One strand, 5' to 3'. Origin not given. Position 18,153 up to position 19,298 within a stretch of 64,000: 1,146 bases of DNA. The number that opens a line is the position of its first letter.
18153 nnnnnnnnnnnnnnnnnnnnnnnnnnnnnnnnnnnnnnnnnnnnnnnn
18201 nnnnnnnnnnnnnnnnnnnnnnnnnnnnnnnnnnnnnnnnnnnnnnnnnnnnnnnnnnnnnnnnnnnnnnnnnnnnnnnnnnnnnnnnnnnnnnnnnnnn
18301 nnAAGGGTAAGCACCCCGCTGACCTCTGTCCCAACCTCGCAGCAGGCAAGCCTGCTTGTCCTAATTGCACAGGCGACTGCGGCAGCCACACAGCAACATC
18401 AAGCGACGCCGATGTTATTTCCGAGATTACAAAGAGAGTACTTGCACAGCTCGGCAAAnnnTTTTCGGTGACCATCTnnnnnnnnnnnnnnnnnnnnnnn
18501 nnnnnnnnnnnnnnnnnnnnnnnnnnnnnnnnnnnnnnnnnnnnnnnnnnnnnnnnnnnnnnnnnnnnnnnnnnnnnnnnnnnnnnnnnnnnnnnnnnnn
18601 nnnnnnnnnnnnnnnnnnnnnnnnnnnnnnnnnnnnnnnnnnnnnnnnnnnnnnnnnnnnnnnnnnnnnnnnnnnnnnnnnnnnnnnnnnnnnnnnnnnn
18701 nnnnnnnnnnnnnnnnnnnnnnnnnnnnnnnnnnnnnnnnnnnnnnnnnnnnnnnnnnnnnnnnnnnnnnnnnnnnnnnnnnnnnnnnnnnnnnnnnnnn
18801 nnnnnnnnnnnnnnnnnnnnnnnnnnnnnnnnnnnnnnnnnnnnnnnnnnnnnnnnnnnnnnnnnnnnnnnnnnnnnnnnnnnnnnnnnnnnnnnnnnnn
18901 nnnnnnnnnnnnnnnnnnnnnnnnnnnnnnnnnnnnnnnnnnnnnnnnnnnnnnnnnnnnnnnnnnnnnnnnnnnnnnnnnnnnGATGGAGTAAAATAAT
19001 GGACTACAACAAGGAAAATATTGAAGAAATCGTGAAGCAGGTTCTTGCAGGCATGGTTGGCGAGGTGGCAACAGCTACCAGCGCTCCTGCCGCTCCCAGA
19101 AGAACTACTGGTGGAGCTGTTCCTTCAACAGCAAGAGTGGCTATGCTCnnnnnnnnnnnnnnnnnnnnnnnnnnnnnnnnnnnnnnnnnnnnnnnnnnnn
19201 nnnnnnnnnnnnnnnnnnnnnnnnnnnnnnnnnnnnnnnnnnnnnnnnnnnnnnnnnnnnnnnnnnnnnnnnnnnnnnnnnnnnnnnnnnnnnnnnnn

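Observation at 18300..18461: Aldolase C-terminal tail: a four-Cys motif followed by an encapsulation-peptide-like helix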

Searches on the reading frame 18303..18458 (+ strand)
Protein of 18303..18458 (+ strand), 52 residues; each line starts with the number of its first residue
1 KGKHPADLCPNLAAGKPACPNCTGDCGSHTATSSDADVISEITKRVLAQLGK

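Call 43: search_protein_families(library=pfam, proteins=[window:18303-18458:+], max_evalue=10)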
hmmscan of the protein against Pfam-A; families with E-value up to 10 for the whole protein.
seq(52 aa): 1 family
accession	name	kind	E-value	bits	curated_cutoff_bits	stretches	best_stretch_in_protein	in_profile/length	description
PF17915.7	zf_Rg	-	2.1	8.3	25.5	1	17-28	8-19/49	Reverse gyrase zinc finger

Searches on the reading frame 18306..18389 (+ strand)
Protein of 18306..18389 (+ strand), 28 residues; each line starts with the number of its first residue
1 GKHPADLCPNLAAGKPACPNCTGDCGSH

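Call 72: search_solved_structures(query=A5, max_evalue=10, show_alignments=3)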
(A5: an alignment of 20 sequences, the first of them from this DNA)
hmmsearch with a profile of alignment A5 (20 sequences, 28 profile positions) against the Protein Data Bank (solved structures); distinct sequences matched with E-value up to 10: 0.

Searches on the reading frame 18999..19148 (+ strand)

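Call 43: search_protein_families(library=pfam, proteins=[window:18999-19148:+], max_evalue=10)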
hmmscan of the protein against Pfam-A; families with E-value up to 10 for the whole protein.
seq(50 aa): 1 family
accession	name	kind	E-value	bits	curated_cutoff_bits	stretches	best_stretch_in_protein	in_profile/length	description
PF00428.24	Ribosomal_60s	-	0.036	15.1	28.1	1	4-33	31-58/88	60s Acidic ribosomal protein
